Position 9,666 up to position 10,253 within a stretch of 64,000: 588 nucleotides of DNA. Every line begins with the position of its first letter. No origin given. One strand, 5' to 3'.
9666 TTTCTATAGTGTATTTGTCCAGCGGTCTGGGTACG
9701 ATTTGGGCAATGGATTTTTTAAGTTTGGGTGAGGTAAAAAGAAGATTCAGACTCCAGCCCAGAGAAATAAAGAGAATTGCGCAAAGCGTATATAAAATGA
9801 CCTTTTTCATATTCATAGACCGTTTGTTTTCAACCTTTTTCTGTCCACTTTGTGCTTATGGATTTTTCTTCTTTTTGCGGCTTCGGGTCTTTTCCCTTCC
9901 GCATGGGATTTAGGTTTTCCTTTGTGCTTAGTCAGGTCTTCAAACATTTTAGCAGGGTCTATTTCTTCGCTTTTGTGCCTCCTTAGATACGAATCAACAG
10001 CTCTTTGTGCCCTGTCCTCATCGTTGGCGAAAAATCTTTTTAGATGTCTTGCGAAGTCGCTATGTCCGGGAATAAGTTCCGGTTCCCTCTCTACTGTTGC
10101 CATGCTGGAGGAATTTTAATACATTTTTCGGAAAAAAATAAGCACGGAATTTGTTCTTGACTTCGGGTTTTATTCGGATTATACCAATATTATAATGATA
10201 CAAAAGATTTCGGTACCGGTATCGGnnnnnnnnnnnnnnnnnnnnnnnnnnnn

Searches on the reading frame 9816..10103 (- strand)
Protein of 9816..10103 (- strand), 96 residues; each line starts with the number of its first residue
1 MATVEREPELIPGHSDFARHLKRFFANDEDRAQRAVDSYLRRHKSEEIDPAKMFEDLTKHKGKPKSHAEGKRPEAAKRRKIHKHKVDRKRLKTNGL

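Call 3: search_protein_families(library=pfam, proteins=[window:9816-10103:-], max_evalue=1)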
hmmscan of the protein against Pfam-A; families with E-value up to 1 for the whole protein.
window:9816-10103:- (96 aa): 0 families

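Call 6: search_protein_families(library=ncbifam, proteins=[window:9816-10103:-], max_evalue=1)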
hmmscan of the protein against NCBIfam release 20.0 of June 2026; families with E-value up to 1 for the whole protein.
window:9816-10103:- (96 aa): 0 families

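Call 7: search_protein_families(library=phrogs, proteins=[window:9816-10103:-], max_evalue=1)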
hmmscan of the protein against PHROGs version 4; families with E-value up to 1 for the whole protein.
window:9816-10103:- (96 aa): 0 families
